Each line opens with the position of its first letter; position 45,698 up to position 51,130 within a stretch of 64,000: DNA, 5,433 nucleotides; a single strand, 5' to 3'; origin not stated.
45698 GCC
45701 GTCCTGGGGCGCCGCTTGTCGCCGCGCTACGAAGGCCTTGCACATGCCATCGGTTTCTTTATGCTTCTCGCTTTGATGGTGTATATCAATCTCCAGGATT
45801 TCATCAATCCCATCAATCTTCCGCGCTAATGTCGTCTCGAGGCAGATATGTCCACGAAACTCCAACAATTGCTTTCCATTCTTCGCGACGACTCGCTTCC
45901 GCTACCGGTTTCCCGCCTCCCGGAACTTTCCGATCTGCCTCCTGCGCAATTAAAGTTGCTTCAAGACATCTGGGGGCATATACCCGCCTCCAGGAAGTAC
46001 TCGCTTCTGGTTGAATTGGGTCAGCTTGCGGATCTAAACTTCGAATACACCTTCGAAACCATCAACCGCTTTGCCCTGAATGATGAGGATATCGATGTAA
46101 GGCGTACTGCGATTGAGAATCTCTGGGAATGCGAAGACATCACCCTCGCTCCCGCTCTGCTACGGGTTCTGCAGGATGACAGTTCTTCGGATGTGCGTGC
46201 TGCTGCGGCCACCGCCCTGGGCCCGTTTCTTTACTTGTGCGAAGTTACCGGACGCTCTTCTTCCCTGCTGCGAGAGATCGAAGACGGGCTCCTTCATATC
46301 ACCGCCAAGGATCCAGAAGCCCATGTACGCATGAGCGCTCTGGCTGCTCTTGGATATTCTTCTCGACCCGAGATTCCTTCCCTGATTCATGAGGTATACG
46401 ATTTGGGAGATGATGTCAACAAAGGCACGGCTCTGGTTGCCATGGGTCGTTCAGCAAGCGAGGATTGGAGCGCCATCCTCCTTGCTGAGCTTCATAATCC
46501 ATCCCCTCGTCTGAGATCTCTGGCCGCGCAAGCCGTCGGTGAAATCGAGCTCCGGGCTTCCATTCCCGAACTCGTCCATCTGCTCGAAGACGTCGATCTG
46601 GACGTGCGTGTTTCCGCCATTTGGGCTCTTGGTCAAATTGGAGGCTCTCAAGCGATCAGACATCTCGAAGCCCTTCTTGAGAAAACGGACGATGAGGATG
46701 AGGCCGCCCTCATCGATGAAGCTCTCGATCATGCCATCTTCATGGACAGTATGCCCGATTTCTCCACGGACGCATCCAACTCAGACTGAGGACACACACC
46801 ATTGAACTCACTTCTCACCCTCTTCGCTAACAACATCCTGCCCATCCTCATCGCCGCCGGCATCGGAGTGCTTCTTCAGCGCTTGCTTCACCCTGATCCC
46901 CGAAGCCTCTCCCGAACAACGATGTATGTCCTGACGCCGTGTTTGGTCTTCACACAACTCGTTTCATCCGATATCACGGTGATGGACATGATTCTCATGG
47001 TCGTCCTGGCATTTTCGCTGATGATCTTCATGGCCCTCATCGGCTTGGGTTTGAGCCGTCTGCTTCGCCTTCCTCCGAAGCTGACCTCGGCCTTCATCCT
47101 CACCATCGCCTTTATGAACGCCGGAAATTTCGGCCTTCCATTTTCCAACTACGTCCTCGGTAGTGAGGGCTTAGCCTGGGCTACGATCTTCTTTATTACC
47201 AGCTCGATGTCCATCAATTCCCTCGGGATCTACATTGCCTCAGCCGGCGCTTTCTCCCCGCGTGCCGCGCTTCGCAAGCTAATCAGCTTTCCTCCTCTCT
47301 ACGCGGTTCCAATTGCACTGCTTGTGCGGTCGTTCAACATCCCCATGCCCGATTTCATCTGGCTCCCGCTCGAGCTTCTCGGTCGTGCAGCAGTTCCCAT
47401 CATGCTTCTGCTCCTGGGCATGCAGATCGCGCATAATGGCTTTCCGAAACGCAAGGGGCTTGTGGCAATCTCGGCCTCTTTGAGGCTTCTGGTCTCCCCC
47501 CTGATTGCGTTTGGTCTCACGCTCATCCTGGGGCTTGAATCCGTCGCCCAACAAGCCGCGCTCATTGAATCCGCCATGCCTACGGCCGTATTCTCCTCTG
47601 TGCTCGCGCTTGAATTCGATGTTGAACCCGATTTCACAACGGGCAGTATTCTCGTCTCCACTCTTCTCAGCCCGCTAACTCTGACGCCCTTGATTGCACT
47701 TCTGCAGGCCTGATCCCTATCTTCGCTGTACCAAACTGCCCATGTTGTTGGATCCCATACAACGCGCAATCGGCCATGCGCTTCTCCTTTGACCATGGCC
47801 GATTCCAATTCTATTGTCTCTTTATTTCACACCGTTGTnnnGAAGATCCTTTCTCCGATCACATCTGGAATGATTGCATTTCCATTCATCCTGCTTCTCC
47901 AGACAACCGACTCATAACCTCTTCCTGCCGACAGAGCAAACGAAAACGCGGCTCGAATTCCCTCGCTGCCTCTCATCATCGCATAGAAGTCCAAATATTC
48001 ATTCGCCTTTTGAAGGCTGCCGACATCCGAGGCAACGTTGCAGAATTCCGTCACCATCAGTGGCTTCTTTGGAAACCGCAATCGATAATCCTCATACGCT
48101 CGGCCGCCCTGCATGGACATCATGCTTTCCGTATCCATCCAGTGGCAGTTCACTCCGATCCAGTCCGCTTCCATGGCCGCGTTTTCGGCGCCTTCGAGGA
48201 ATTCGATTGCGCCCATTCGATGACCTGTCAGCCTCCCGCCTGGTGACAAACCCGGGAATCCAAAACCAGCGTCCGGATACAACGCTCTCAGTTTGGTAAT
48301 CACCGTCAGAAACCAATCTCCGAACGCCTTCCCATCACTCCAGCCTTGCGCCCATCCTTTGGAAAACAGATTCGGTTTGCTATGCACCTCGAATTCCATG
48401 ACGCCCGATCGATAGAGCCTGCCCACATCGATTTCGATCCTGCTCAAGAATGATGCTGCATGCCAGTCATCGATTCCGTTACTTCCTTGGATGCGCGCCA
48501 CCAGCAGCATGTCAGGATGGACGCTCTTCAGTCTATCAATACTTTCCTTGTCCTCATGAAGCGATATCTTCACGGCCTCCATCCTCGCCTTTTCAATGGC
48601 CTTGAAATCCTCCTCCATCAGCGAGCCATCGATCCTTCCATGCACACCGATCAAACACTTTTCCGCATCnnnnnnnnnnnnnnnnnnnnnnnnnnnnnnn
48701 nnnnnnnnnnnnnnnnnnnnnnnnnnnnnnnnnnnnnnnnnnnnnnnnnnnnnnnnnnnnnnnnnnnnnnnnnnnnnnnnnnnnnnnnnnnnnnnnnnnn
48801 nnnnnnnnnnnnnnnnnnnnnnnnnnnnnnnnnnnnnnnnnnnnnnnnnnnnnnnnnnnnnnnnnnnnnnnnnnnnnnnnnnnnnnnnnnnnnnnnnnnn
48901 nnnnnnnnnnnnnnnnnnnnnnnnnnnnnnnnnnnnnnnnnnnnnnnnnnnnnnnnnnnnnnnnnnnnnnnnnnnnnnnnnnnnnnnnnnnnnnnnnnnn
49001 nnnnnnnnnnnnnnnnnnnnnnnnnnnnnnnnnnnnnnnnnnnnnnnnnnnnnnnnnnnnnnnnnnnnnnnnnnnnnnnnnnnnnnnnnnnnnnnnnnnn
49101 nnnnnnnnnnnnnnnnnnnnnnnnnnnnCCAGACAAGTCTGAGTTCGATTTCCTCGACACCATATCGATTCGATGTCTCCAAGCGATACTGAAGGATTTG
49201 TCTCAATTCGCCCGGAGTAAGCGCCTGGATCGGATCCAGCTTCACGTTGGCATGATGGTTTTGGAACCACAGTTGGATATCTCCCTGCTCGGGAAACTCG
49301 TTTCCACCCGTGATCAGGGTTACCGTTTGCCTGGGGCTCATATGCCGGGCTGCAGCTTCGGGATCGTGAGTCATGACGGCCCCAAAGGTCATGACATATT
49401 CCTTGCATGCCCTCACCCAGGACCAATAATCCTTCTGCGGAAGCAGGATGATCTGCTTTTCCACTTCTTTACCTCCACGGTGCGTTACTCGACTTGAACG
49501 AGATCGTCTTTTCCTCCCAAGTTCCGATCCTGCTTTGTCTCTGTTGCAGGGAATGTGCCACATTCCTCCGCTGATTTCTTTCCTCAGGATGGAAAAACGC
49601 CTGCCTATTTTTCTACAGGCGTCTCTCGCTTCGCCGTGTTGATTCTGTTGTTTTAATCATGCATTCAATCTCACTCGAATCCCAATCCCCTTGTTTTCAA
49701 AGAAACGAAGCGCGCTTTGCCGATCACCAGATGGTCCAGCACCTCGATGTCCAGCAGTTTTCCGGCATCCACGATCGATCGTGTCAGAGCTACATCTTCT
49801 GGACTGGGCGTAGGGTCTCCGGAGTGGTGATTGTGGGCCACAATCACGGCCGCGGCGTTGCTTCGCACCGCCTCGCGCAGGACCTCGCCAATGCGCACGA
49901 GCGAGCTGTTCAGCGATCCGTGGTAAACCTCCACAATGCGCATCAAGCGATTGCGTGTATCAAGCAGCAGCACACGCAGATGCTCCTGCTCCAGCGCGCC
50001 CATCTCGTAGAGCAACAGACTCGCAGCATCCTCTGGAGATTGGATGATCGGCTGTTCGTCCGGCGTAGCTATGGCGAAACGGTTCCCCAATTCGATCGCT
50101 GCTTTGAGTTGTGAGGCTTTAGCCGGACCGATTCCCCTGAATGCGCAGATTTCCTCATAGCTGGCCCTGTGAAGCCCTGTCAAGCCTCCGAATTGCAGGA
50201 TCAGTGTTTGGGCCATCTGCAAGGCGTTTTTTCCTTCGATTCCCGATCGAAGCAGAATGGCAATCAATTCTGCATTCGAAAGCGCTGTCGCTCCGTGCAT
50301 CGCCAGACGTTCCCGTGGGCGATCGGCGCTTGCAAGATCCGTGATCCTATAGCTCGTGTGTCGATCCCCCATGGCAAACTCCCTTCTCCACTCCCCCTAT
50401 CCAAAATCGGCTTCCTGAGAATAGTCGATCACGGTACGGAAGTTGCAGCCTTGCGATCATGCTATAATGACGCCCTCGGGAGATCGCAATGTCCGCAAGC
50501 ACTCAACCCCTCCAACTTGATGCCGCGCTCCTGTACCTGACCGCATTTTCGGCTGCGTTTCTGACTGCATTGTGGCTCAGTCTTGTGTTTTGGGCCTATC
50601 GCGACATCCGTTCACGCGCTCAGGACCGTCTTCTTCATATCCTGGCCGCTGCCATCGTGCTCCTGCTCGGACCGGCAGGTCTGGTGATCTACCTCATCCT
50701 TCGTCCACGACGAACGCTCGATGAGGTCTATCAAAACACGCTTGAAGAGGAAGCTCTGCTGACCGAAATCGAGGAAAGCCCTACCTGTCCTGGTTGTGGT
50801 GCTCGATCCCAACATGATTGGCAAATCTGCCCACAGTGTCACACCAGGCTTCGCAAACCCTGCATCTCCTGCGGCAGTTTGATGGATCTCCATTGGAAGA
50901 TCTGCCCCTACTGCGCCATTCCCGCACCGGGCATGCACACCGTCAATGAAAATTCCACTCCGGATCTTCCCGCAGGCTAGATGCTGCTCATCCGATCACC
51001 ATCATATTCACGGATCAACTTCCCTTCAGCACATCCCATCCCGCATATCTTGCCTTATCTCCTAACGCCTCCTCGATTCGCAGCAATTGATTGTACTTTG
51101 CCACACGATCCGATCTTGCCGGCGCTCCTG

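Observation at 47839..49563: Second, near-identical sigma-54 promoter in front of a signal-peptide-less M23 peptidase / TIM-barrel fusion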

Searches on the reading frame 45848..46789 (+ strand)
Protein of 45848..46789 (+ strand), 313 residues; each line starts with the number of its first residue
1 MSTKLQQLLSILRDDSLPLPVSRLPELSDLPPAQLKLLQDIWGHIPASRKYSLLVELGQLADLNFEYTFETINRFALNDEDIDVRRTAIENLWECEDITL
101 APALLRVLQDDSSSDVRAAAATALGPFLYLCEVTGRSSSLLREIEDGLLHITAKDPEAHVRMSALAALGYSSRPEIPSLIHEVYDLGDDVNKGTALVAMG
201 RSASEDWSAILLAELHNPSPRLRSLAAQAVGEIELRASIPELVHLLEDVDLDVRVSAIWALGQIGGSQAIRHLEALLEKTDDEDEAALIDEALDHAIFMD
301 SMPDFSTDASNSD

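Call 14: search_protein_families(library=pfam, proteins=[window:45848-46789:+], max_evalue=0.001)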
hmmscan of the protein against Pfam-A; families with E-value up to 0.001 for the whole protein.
window:45848-46789:+ (313 aa): 7 families
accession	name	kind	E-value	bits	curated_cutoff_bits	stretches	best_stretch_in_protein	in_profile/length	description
PF13646.12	HEAT_2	-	1.2e-27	96.4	27.7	2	210-287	3-81/88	HEAT repeats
PF02985.28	HEAT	-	4.9e-21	73.3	23.5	1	239-264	2-27/31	HEAT repeat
PF03130.22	HEAT_PBS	-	1.6e-09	37.7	20.9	1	253-278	1-26/27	PBS lyase HEAT-like repeat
PF13513.12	HEAT_EZ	-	2.5e-09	37.9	27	1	220-264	1-55/55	HEAT-like repeat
PF00514.29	Arm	-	3.8e-07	30.3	20.6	0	239-264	14-39/41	Armadillo/beta-catenin-like repeat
PF05004.19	IFRD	-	1.8e-05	24.2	25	0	100-153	117-167/306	Interferon-related developmental regulator (IFRD)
PF13251.12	DUF4042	-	0.00043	20.5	27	0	143-168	39-64/182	Domain of unknown function (DUF4042)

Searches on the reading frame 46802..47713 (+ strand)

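Call 14: search_protein_families(library=pfam, proteins=[window:46802-47713:+], max_evalue=0.001)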
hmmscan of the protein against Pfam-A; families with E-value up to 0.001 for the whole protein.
window:46802-47713:+ (303 aa): 1 family
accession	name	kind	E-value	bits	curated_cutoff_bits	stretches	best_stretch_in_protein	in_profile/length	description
PF03547.23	Mem_trans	-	3.9e-31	108.4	25.7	2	156-295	196-340/343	Membrane transport protein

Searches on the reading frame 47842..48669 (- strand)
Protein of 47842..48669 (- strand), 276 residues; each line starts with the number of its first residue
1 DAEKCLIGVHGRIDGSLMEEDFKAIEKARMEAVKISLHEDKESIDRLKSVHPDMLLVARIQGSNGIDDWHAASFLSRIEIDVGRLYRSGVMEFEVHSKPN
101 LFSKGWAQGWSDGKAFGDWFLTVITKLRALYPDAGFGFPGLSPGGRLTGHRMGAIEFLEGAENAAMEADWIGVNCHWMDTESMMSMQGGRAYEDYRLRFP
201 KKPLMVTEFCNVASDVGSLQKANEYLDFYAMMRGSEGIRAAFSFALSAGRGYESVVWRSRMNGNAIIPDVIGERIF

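Call 84: find_homologous_proteins(query=window:47842-48669:-, max_evalue=0.001)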
Query window:47842-48669:- (276 aa): 23 proteins with E <= 0.001 among 634 candidates.
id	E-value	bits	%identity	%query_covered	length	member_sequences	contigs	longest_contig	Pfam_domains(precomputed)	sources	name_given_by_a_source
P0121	8.6e-88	312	53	98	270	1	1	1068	-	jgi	jgi:hypothetical protein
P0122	3.4e-79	284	50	95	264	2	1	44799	-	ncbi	-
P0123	8.4e-63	230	41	100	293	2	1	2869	-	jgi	jgi:hypothetical protein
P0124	1.3e-62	230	41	100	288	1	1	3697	-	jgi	jgi:hypothetical protein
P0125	1.1e-59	220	42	89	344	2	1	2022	PF01551.30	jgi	jgi:hypothetical protein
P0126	1.6e-53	200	38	99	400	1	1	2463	-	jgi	jgi:hypothetical protein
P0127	6.2e-53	198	38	99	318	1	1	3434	-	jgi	jgi:hypothetical protein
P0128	4.3e-52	195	37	100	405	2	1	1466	PF01551.30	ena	-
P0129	1.3e-51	193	37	99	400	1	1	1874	-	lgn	-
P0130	1.9e-51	193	37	99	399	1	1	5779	-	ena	-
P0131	4.2e-51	192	36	99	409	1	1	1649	-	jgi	jgi:hypothetical protein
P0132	5.5e-51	191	37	99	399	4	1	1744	-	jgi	jgi:hypothetical protein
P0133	1.4e-50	190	38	94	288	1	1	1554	-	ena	-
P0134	3.9e-49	185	36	99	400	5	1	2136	-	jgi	-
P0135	9.6e-49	184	36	99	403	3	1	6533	-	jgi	-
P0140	1.3e-47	180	37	94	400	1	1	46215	-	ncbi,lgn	-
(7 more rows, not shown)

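Call 86: find_encoding_contigs(protein=P0140, flank=6000, max_places=2)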
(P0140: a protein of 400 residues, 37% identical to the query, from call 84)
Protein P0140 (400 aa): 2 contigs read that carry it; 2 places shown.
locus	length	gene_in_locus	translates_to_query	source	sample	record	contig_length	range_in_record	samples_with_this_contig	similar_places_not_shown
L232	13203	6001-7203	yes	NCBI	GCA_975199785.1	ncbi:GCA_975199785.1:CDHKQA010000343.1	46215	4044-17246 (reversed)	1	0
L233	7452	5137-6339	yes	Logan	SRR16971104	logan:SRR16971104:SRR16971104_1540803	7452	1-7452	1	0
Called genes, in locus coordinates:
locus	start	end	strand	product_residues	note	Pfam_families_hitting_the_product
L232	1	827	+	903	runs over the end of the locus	PF02190:LON_substr_bdg, PF00004:AAA, PF07728:AAA_5, PF22667:Lon_lid, PF05362:Lon_C, PF13541:ChlI (weak)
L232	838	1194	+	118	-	PF00072:Response_reg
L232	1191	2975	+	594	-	PF04326:SLFN_AlbA_2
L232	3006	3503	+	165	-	PF00994:MoCF_biosynth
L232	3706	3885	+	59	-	-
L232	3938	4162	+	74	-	-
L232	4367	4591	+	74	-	-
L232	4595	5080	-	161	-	PF13248:Zn_ribbon_3 (faint), PF12773:DZR, PF13240:Zn_Ribbon_1 (faint), PF18912:DZR_2 (faint)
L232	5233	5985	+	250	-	PF20582:UPF0758_N, PF04002:RadC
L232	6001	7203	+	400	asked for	-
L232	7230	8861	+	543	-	PF01551:Peptidase_M23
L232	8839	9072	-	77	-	-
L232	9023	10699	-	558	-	PF13231:PMT_2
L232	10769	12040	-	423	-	-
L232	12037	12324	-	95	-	PF00708:Acylphosphatase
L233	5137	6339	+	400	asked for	-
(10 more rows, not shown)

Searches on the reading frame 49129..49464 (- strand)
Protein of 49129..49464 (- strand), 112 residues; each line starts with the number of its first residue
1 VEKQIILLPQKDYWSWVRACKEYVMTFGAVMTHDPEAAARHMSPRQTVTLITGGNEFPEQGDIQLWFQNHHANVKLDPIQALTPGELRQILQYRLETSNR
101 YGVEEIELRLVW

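Call 55: predict_structure(alignment_id=A4)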
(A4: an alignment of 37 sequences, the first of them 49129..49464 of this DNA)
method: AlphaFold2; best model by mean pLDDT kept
length: 112 residues; sequences in the alignment: 37
mean_pLDDT: 79.3   pTM: 0.71
mean pLDDT of the five models: 79.3, 79.0, 77.6, 76.4, 75.3
residues with pLDDT >= 90: 20; 70-90: 68; 50-70: 17; < 50: 7
segments of 3 or more residues with pLDDT < 50: 106-112
pLDDT, mean of each block of 10 residues (from residue 1): 83 90 89 83 75 70 77 82 90 87 53 45
secondary structure, 60 per line:
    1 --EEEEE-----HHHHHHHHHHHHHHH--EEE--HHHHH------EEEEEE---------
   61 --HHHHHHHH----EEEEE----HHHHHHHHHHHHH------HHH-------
elements in order: E3-7 H13-27 E30-32 H35-39 E46-51 H63-70 E75-79 H84-96

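Call 57: fold_search(model_id=the predicted structure, library=pdb)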
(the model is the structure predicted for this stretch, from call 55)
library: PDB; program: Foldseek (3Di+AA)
matches with E <= 10: 1176; with E <= 0.001: 0
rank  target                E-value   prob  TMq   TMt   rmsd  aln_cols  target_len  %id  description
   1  6xeh_MODEL_1_A        4.2e-03  0.98  0.43  0.40   5.3       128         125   10  Solution NMR Structure of DE NOVO DESIGNED Rossmann 2x3 Fold Protein r2x3_168, Northeast Structural Genomics C (released 2020-08-05)
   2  2kpo_MODEL_1_A        8.0e-03  0.99  0.52  0.53   4.2       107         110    8  Solution NMR structure of de novo designed rossmann 2x2 fold protein, Northeast Structural Genomics Consortium (released 2009-12-01)
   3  6vgb_MODEL_1_A        1.2e-02  0.99  0.50  0.55   4.5       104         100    9  De novo designed Rossmann fold protein ROS2_36830 (released 2020-08-19)
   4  6vga_MODEL_1_A        1.4e-02  0.98  0.49  0.52   4.5       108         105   11  De novo designed Rossmann fold protein ROS2_835 (released 2020-08-19)
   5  3etn_B                5.0e-02  0.94  0.54  0.35   6.3       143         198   13  Crystal structure of putative phosphosugar isomerase involved in capsule formation (YP_209877.1) from Bacteroides frag (released 2008-10-21)
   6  3wic_A                5.0e-02  0.20  0.25  0.13  10.2       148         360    9  Structure of a substrate/cofactor-unbound glucose dehydrogenase (released 2014-05-14)
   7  3lfh_E                5.7e-02  0.51  0.38  0.33   8.1       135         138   14  Crystal structure of manxA from Thermoanaerobacter tengcongensis (released 2010-12-08)
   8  4c6t_C                6.5e-02  0.84  0.48  0.40   5.2       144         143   14  Crystal structure of the RPS4 and RRS1 TIR domain heterodimer (released 2014-05-28)
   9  3wid_A                6.5e-02  0.20  0.25  0.13  10.0       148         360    9  Structure of a glucose dehydrogenase T277F mutant in complex with NADP (released 2014-05-14)
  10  3lfh_B                6.9e-02  0.44  0.37  0.32   8.1       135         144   14  Crystal structure of manxA from Thermoanaerobacter tengcongensis (released 2010-12-08)
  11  3lfh_D                6.9e-02  0.38  0.34  0.31   8.8       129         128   12  Crystal structure of manxA from Thermoanaerobacter tengcongensis (released 2010-12-08)
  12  3fxa_B                7.9e-02  0.63  0.45  0.31   7.6       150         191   12  Crystal structure of a putative sugar-phosphate isomerase (lmof2365_0531) from listeria monocytogenes str. 4b f2365 at (released 2009-02-03)
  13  8ju9                  8.4e-02  0.89  0.53  0.25   4.8       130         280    8  Molecular mechanism of the one-component regulator RccR on bacterial metabolism and virulence (released 2024-01-17)
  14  5mq3_AA               9.6e-02  0.63  0.42  0.34   5.7       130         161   12  Structure of AaLS-neg (released 2017-03-22)
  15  3v8r                  9.6e-02  0.44  0.37  0.21   5.2       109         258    9  Crystal structure of NAD kinase 1 H223E mutant from Listeria monocytogenes in complex with 5'-amino-8-bromo-5'-deoxyaden (released 2012-03-14)
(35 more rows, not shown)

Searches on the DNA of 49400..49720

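Call 75: search_rna_families(source=window, start=49400, end=49720, threshold=evalue, max_evalue=1)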
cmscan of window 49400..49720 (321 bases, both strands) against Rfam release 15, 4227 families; matches with E-value up to 1: 1.
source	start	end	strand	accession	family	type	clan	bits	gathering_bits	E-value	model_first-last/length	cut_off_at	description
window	49568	49653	+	RF02145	MEG8_1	Gene; lncRNA;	-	13.1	70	0.73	1-97/97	no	Maternally expressed 8 exon 1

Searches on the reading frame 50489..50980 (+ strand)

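Call 14: search_protein_families(library=pfam, proteins=[window:50489-50980:+], max_evalue=0.001)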
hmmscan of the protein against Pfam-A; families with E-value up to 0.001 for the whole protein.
window:50489-50980:+ (163 aa): 2 families
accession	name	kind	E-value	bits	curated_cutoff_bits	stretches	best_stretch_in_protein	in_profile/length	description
PF12773.13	DZR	-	3e-10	40.5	27.3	1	100-142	1-44/45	Double zinc ribbon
PF13248.11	Zn_ribbon_3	-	4.4e-05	23.2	27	0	100-120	5-25/26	zinc-ribbon domain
